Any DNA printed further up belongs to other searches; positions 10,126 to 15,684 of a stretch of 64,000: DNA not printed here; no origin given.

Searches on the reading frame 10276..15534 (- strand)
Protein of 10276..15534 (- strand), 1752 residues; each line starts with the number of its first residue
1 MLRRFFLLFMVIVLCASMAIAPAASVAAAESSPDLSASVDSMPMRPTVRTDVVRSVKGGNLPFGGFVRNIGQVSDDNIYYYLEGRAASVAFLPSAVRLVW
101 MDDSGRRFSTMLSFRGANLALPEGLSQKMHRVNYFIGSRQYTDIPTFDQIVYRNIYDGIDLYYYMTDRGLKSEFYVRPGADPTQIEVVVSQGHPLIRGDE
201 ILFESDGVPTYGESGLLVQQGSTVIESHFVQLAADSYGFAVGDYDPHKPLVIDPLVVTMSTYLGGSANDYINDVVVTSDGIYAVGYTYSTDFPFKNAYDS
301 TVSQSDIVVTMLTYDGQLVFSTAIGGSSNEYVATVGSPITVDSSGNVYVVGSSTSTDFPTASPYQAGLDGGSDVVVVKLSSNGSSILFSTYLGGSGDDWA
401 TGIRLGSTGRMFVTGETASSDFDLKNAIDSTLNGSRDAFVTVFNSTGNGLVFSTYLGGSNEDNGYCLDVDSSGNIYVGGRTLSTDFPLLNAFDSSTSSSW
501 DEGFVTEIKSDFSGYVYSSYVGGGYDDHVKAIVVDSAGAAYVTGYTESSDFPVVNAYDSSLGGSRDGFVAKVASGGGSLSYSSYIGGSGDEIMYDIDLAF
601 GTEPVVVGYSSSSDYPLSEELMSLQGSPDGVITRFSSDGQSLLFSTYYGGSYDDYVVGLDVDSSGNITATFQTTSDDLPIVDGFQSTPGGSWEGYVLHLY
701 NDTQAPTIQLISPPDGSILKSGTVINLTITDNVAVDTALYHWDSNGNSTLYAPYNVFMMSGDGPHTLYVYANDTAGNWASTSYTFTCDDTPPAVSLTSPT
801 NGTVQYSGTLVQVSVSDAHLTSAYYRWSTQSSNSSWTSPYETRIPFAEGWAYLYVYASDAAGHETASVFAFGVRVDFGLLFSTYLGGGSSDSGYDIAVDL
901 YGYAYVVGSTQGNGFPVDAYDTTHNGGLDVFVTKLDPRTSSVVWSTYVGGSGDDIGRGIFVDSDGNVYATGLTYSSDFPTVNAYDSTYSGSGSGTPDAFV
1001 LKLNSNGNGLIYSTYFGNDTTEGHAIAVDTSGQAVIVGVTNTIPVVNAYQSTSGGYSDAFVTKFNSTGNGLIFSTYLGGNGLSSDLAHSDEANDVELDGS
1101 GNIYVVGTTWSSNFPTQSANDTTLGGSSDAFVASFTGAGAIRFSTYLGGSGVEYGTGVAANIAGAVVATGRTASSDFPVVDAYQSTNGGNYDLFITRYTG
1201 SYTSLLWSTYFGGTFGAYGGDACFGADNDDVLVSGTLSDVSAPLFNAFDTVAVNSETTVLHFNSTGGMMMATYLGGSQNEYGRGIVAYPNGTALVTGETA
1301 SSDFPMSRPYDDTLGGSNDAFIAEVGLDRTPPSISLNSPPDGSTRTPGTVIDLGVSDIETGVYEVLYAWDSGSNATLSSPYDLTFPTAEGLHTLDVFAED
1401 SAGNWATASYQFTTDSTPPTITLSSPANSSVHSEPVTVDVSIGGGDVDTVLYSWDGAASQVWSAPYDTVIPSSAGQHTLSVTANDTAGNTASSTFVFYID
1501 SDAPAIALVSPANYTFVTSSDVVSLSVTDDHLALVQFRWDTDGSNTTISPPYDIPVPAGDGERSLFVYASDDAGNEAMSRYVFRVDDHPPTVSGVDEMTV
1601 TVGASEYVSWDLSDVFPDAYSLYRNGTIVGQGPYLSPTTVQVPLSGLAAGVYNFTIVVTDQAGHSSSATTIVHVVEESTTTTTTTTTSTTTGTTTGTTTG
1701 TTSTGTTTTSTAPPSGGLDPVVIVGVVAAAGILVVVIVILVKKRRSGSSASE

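Call 26: search_protein_families(library=pfam, proteins=[window:10276-15534:-], max_evalue=0.001)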
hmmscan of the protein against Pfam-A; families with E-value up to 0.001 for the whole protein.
window:10276-15534:- (1752 aa): 10 families
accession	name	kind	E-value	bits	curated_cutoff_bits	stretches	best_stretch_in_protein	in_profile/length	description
PF06739.17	SBBP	-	1.6e-52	175.6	20.5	6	943-979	1-38/38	Beta-propeller repeat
PF25778.1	DUF7948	-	1.2e-28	101.1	27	1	66-255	1-214/214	Domain of unknown function (DUF7948)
PF19077.6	Big_13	-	2.8e-17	63.5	27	1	1414-1500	24-101/102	Bacterial Ig-like domain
PF13750.12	Big_3_3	-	6.1e-09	36.2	27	0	1442-1497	87-144/157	Bacterial Ig-like domain (group 3)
PF15418.12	DUF4625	-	3.8e-05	24.4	27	0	1641-1673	98-129/131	Domain of unknown function (DUF4625)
PF17957.7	Big_7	-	4.1e-05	24.6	24.1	0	1419-1481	1-70/70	Bacterial Ig domain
PF13754.12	Big_3_4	-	0.00014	22.2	27.3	0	1552-1579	24-52/106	Domain of unknown function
PF00801.26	PKD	-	0.00015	22.1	23.5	1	1431-1496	12-78/80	PKD domain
PF06832.18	BiPBP_C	-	0.00054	20.2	26.8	0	702-780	6-87/90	Penicillin-Binding Protein C-terminus Family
PF20164.4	GspA_SrpA_N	-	0.00073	20.4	27.4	0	1473-1503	85-115/117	GspA/SrpA SigLec-like domain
